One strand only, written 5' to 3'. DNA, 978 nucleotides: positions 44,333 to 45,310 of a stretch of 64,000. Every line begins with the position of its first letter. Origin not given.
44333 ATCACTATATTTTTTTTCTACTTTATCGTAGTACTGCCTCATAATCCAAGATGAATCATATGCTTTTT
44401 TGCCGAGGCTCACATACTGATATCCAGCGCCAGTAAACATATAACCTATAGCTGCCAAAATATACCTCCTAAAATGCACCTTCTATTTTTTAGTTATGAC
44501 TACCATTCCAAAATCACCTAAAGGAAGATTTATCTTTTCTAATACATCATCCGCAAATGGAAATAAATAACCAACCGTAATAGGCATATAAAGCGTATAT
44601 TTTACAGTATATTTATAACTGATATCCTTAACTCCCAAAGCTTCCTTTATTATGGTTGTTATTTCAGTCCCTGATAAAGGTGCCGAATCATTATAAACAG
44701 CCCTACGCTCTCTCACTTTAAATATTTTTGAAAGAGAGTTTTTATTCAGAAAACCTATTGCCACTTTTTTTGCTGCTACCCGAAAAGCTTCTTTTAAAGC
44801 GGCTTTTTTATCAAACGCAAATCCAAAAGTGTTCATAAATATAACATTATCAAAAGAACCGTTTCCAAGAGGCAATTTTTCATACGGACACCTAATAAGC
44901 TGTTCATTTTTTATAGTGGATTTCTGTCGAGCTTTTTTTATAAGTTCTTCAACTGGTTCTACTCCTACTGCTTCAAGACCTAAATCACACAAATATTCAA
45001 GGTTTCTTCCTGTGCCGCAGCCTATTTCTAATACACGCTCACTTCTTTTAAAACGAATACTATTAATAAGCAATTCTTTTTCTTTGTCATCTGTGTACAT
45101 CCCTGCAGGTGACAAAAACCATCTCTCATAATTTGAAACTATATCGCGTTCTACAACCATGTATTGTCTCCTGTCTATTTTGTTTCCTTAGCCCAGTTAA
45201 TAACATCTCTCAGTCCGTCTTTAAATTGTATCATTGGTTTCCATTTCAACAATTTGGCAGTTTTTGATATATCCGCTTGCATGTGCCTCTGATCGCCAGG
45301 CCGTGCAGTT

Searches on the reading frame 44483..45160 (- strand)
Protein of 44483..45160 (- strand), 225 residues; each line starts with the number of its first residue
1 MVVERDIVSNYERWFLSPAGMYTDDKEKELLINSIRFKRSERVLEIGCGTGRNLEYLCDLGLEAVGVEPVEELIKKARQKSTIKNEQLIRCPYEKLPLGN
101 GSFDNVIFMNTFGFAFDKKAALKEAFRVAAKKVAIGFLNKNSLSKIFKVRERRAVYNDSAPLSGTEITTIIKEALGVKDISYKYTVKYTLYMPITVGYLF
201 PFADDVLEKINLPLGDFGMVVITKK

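Call 4: search_protein_families(library=pfam, proteins=[window:44483-45160:-], max_evalue=0.01)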
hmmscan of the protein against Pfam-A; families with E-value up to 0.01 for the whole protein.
window:44483-45160:- (225 aa): 9 families
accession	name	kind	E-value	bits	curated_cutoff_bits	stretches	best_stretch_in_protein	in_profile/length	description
PF08241.18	Methyltransf_11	-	1.7e-16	61.1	21.2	1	44-130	1-88/95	Methyltransferase domain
PF13649.12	Methyltransf_25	-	2.1e-14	54.4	27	1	43-130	1-94/97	Methyltransferase domain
PF13847.12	Methyltransf_31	-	9.4e-12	45.3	27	1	39-146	3-118/145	Methyltransferase domain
PF08242.18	Methyltransf_12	-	2.6e-10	41.3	30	1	44-129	1-92/98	Methyltransferase domain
PF13489.12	Methyltransf_23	-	3.3e-09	37.1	27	1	36-132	19-111/164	Methyltransferase domain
PF07021.18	MetW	-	7.8e-07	29.3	21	1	38-139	12-111/193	Methionine biosynthesis protein MetW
PF03848.20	TehB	-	6.6e-05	22.9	20.4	1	32-85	23-76/193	Tellurite resistance protein TehB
PF01209.24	Ubie_methyltran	-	0.0023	17.8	20.1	1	30-129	38-143/233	ubiE/COQ5 methyltransferase family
PF01135.25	PCMT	-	0.0032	17.7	20.3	1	33-80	67-117/210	Protein-L-isoaspartate(D-aspartate) O-methyltransferase (PCMT)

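Call 5: search_protein_families(library=ncbifam, proteins=[window:44483-45160:-], max_evalue=0.01)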
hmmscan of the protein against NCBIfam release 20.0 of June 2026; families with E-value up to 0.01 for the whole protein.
window:44483-45160:- (225 aa): 32 families (the best 25 are shown)
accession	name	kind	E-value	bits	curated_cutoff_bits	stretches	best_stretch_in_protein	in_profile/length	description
NF045667.1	MTase_DVU1556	equivalog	1.4e-16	60.6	155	1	31-130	14-112/213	DVU_1556 family methyltransferase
TIGR01934.1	MenG_MenH_UbiE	subfamily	3e-09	36.5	158.35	1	28-142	28-146/223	ubiquinone/menaquinone biosynthesis methyltransferase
NF041536.1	ArsM_DUF2284_UU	exception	1.7e-08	33.3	575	1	38-129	75-172/459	arsenite methyltransferase/DUF2284 domain selenoprotein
NF041537.1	ArsM_AhpD_UU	exception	2.3e-08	33.2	510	1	38-129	75-172/345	arsenite methyltransferase/AhpD domain selenoprotein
NF047649.1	MTase_UXPK_star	exception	6.7e-08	31.9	460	1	40-129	78-173/283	methyltransferase/UXPK-star double selenoprotein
NF001244.0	PRK00216.1-5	equivalog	2.9e-07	30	216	1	28-158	37-173/236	bifunctional demethylmenaquinone methyltransferase/2-methoxy-6-polyprenyl-1,4-benzoquinol methylase UbiE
NF007610.0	PRK10258.1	equivalog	4.5e-07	29.4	342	1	29-147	32-150/251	malonyl-ACP O-methyltransferase BioC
NF043040.1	corrin_prot_MT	hypoth_equivalog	1.4e-06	27.9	180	1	35-107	38-115/216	corrinoid protein-associated methyltransferase CpaM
TIGR01983.1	UbiG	equivalog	2.5e-06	27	102.95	1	39-148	49-164/228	bifunctional 2-polyprenyl-6-hydroxyphenol methylase/3-demethylubiquinol 3-O-methyltransferase UbiG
NF040539.1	AST_met_ArsM_2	exception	2.7e-06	27.4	240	1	33-132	50-158/262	putative arsinothricin biosynthesis methyltransferase ArsM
NF004452.0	PRK05785.1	equivalog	4.2e-06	26.4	207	1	5-136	16-147/228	hypothetical protein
TIGR02081.1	metW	equivalog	6.7e-06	25.8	189.5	1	38-139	12-111/194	methionine biosynthesis protein MetW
TIGR02021.1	BchM-ChlM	equivalog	6.7e-06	25.7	158.9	1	40-149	55-167/218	magnesium protoporphyrin IX methyltransferase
NF008823.0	PRK11873.1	subfamily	8.9e-06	25.4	263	1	37-129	75-173/272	arsenite methyltransferase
NF045882.1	PLipidMtase_Leg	equivalog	9.5e-06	25.5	390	1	38-144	41-150/207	phospholipid N-methyltransferase PmtA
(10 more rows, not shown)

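Call 30: search_solved_structures(query=window:44483-45160:-, max_evalue=0.001)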
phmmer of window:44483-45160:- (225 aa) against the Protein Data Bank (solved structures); distinct sequences matched with E-value up to 0.001: 15.
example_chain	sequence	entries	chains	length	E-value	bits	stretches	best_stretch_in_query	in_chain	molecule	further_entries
1vlm_A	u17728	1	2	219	6.8e-12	48.7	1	7-179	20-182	SAM-dependent methyltransferase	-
2gs9_A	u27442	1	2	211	4.8e-09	39.4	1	8-131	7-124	Hypothetical protein TT1324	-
1ve3_A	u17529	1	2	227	3.8e-07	33.2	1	37-113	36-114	hypothetical protein PH0226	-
3l8d_A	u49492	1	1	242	6.4e-07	32.4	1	37-129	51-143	Methyltransferase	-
2avn_A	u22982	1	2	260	7.9e-07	32.1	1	37-129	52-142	ubiquinone/menaquinone biosynthesis methyltransferase-related protein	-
4hgy_A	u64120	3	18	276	2.1e-06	30.8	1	8-104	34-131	CcbJ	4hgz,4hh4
6uv6_A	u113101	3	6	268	9.3e-06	28.7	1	26-130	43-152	D-glucose O-methyltransferase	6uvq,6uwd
3dli_A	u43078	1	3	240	1.2e-05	28.3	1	37-86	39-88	methyltransferase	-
3e8s_A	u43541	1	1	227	3.4e-05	26.8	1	31-81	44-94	Putative SAM Dependent Methyltransferase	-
1wzn_A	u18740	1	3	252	3.9e-05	26.6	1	39-130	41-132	SAM-dependent methyltransferase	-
5wp4_A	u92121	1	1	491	0.00027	23.9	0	14-125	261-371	Phosphoethanolamine N-methyltransferase 1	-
9khp_A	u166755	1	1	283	0.00029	23.8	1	41-131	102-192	Class I SAM-dependent methyltransferase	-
9klx_A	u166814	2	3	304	0.00033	23.6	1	41-131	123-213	Class I SAM-dependent methyltransferase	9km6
3mgg_A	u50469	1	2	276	0.00068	22.6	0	30-125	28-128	Methyltransferase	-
1xxl_A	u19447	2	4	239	0.00087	22.2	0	30-129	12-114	YcgJ protein | ycgJ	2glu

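Call 38: find_homologous_proteins(query=window:44483-45160:-, max_evalue=0.00001)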
Query window:44483-45160:- (225 aa): 79 proteins with E <= 0.00001 among 2488 candidates.
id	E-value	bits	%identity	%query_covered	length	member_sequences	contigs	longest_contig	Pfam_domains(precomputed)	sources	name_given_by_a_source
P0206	1.3e-143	494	100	100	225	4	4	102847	PF07021.19,PF13847.13,PF13489.13,PF13649.13,PF08241.19,PF08242.19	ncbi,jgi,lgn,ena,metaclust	ncbi:MAG: class I SAM-dependent methyltransferase [bacterium]|metaclust:\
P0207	6.9e-119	413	82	100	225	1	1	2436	PF07021.19,PF13847.13,PF13489.13,PF13649.13,PF08241.19,PF08242.19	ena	-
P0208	4.9e-117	407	81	100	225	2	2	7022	PF07021.19,PF13847.13,PF13489.13,PF13649.13,PF08241.19,PF08242.19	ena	-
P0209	9.6e-117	406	80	100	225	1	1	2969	PF07021.19,PF13847.13,PF13489.13,PF13649.13,PF08241.19,PF08242.19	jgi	-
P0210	1.8e-116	405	82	100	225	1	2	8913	PF07021.19,PF13847.13,PF13489.13,PF13649.13,PF01209.25,PF08241.19,PF08242.19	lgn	-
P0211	3.3e-116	404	81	100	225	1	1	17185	PF07021.19,PF13847.13,PF13489.13,PF13649.13,PF08241.19,PF08242.19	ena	-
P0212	5.1e-116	404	80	100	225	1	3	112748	PF07021.19,PF13847.13,PF13489.13,PF13649.13,PF08241.19,PF08242.19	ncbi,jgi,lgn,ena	jgi:ubiquinone/menaquinone biosynthesis C-methylase UbiE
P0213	1.9e-115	402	80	100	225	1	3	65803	PF07021.19,PF13847.13,PF13489.13,PF13649.13,PF08241.19,PF08242.19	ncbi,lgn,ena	-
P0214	4.0e-115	401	78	100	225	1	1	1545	PF07021.19,PF13847.13,PF13489.13,PF13649.13,PF08241.19,PF08242.19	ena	-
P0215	7.2e-107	374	73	100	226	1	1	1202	PF07021.19,PF13847.13,PF13489.13,PF03848.21,PF13649.13,PF01209.25,PF08241.19,PF08242.19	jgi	jgi:ubiquinone/menaquinone biosynthesis C-methylase UbiE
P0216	3.5e-104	365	71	100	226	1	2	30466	PF07021.19,PF13847.13,PF13489.13,PF13649.13,PF08241.19,PF08242.19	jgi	jgi:ubiquinone/menaquinone biosynthesis C-methylase UbiE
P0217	7.0e-104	364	72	100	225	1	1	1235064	PF07021.19,PF13847.13,PF13489.13,PF13649.13,PF08241.19,PF08242.19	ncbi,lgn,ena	-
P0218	2.0e-103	363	68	100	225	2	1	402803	PF07021.19,PF13847.13,PF13489.13,PF13649.13,PF08241.19,PF08242.19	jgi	jgi:ubiquinone/menaquinone biosynthesis C-methylase UbiE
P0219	4.1e-99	349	67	100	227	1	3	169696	PF07021.19,PF13847.13,PF13489.13,PF13649.13,PF08241.19,PF08242.19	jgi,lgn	jgi:ubiquinone/menaquinone biosynthesis C-methylase UbiE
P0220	1.2e-97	344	67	100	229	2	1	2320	PF07021.19,PF13847.13,PF13489.13,PF13649.13,PF08241.19,PF08242.19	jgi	jgi:ubiquinone/menaquinone biosynthesis C-methylase UbiE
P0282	1.2e-16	79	33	75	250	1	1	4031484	PF07021.19,PF13847.13,PF13489.13,PF13649.13,PF08241.19,PF08242.19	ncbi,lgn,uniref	ncbi:class I SAM-dependent methyltransferase [Pseudodesulfovibrio sp.]|uniref:class I SAM-dependent 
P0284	5.4e-14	70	31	92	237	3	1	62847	PF07021.19,PF13847.13,PF13489.13,PF13649.13,PF01209.25,PF08241.19,PF08242.19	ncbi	ncbi:class I SAM-dependent methyltransferase [Thermovibrio sp.]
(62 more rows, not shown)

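Call 39: find_encoding_contigs(protein=P0282, flank=8000, max_places=1)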
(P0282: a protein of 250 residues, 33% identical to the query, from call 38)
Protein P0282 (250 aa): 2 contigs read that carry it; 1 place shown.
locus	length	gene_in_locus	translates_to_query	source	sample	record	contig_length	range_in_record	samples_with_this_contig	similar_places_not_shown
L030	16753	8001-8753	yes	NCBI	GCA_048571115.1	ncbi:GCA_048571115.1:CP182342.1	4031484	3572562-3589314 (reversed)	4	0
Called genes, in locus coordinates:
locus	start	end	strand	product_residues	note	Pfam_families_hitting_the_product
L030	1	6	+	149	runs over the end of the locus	-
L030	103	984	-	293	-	PF00582:Usp (weak)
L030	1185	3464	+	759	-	PF19312:NtrY_N, PF00672:HAMP, PF00989:PAS (weak), PF08448:PAS_4, PF13426:PAS_9 (weak), PF00512:HisKA, PF02518:HATPase_c, PF14501:HATPase_c_5 (weak)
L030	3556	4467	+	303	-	PF01370:Epimerase, PF08338:DUF1731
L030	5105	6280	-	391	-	PF05593:RHS_repeat (faint), PF25023:TEN_YD-shell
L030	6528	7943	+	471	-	PF00072:Response_reg, PF00158:Sigma54_activat, PF14532:Sigma54_activ_2, PF07728:AAA_5 (weak), PF25601:AAA_lid_14, PF02954:HTH_8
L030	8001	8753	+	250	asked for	PF13489:Methyltransf_23, PF07021:MetW, PF08241:Methyltransf_11, PF08242:Methyltransf_12, PF13649:Methyltransf_25, PF13847:Methyltransf_31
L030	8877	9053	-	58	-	PF12797:Fer4_2 (faint), PF13237:Fer4_10, PF00037:Fer4, PF12837:Fer4_6 (faint), PF14697:Fer4_21 (weak), PF12838:Fer4_7 (weak), PF13187:Fer4_9, PF00037:Fer4 (weak), +2 more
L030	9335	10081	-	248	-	PF02146:SIR2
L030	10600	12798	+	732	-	PF18019:Cas3_HD (weak), PF04851:ResIII (weak), PF00270:DEAD, PF22590:Cas3-like_C_2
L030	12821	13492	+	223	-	PF09704:Cas_Cas5d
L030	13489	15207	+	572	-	PF09709:Cas_Csd1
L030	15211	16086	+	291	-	PF05107:Cas_Cas7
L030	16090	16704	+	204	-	PF01930:Cas_Cas4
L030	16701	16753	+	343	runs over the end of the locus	PF01867:Cas_Cas1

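Call 40: find_encoding_contigs(protein=P0284, flank=8000, max_places=1)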
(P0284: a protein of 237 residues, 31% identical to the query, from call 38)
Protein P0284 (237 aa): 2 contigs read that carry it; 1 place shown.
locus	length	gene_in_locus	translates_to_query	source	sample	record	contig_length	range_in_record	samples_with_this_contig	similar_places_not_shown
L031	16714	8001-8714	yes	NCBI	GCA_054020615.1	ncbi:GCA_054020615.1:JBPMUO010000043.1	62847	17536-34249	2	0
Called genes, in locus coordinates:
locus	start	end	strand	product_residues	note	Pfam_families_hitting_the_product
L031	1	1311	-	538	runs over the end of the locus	PF03853:YjeF_N, PF01256:Carb_kinase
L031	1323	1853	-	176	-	PF01327:Pep_deformylase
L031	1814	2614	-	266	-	PF01261:AP_endonuc_2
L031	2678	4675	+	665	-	-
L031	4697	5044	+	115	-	PF01502:PRA-CH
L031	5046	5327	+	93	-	PF01503:PRA-PH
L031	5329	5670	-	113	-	PF11969:DcpS_C, PF01230:HIT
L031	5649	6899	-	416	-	PF00905:Transpeptidase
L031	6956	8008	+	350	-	PF09376:NurA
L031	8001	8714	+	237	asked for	PF01209:Ubie_methyltran, PF07021:MetW, PF13489:Methyltransf_23, PF13847:Methyltransf_31 (weak), PF08241:Methyltransf_11, PF08242:Methyltransf_12 (weak), PF13649:Methyltransf_25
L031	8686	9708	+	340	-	PF00581:Rhodanese, PF26341:AAA_SelU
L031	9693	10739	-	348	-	PF05036:SPOR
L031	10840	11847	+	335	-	PF04055:Radical_SAM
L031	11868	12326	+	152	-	PF01161:PBP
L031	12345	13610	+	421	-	PF00753:Lactamase_B, PF13483:Lactamase_B_3 (faint), PF23023:Anti-Pycsar_Apyc1 (weak), PF12706:Lactamase_B_2, PF16661:Lactamase_B_6, PF10996:Beta-Casp, PF07521:RMMBL (weak)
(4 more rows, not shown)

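Call 65: predict_structure(alignment_id=A5)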
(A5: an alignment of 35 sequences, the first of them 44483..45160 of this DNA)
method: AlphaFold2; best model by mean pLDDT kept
length: 225 residues; sequences in the alignment: 35
mean_pLDDT: 86.6   pTM: 0.85
mean pLDDT of the five models: 86.6, 86.4, 86.0, 85.6, 85.1
residues with pLDDT >= 90: 128; 70-90: 69; 50-70: 18; < 50: 10
segments of 3 or more residues with pLDDT < 50: 1-3, 147-151
pLDDT, mean of each block of 10 residues (from residue 1): 58 82 92 94 96 93 95 90 92 95 96 91 97 94 59 55 90 80 93 82 86 91 94
secondary structure, 60 per line:
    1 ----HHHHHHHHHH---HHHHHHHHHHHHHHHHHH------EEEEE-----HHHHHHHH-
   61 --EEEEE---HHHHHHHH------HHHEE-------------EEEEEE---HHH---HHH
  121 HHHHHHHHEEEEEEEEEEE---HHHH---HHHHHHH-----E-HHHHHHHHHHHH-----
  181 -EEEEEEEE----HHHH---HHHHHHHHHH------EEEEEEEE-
elements in order: H5-14 H18-35 E42-46 H52-59 E63-67 H71-78 E103-108 H118-128 E129-139 H143-146 H150-156 H164-175 E182-189 H194-197 H201-210 E217-224

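Call 67: fold_search(model_id=the predicted structure, library=pdb)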
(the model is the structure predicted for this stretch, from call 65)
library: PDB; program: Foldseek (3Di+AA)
matches with E <= 10: 1900; with E <= 0.001: 1208
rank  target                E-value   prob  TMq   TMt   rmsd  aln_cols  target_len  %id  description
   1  1vlm_B                6.4e-15  1.00  0.68  0.74   4.5       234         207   25  Crystal structure of SAM-dependent methyltransferase, possible histamine N-methyltransferase (TM1293) from Thermotoga  (released 2004-08-24)
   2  2gs9_A                3.1e-14  1.00  0.67  0.71   4.6       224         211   22  Crystal structure of TT1324 from Thermus thermophilis HB8 (released 2007-03-13)
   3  1vlm_A                3.5e-14  1.00  0.69  0.75   4.4       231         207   25  Crystal structure of SAM-dependent methyltransferase, possible histamine N-methyltransferase (TM1293) from Thermotoga  (released 2004-08-24)
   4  2avn_A                2.5e-13  1.00  0.71  0.65   5.6       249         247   18  CRYSTAL STRUCTURE OF A UBIQUINONE/MENAQUINONE BIOSYNTHESIS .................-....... PROTEIN (TM1389) FROM THERMOTOGA  (released 2005-10-18)
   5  3l8d                  4.9e-13  1.00  0.62  0.68   5.9       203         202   19  Crystal structure of methyltransferase from Bacillus Thuringiensis (released 2010-01-12)
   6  4htf_A                8.2e-12  1.00  0.68  0.63   4.8       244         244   15  Crystal structure of S-adenosylmethionine-dependent methyltransferase from Escherichia coli in complex with S-adenosyl (released 2012-11-21)
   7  5fcd_B                8.2e-12  1.00  0.56  0.56   7.7       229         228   17  Crystal structure of MccD protein (released 2015-12-30)
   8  5gm1_C                1.2e-11  1.00  0.62  0.51   9.2       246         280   20  Crystal structure of methyltransferase TleD complexed with SAH (released 2016-09-28)
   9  6uv6_C                1.4e-11  1.00  0.58  0.50   7.5       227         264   19  AtmM with bound rebeccamycin analogue (released 2020-11-25)
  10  1xxl_A                1.7e-11  1.00  0.60  0.58   8.3       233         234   16  The crystal structure of YcgJ protein from Bacillus subitilis at 2.1 A resolution (released 2004-11-23)
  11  6uvq_A                2.1e-11  1.00  0.60  0.53   7.4       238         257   19  Crystal structure of Apo AtmM (released 2020-11-25)
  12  5fcd_A                2.2e-11  1.00  0.56  0.55   8.2       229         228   16  Crystal structure of MccD protein (released 2015-12-30)
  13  4htf_B                2.5e-11  1.00  0.70  0.64   4.8       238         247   15  Crystal structure of S-adenosylmethionine-dependent methyltransferase from Escherichia coli in complex with S-adenosyl (released 2012-11-21)
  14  6f5z_A                2.9e-11  1.00  0.62  0.62   6.2       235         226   16  Complex between the Haloferax volcanii Trm112 methyltransferase activator and the Hvo_0019 putative methyltransferase (released 2018-07-11)
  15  5dm2                  3.1e-11  1.00  0.66  0.59   7.1       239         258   16  Crystal structure of the plantazolicin methyltransferase BpumL in complex with triazolic desmethylPZN analog and SAH (released 2015-09-23)
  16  6f5z_B                3.5e-11  1.00  0.61  0.60   6.5       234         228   16  Complex between the Haloferax volcanii Trm112 methyltransferase activator and the Hvo_0019 putative methyltransferase (released 2018-07-11)
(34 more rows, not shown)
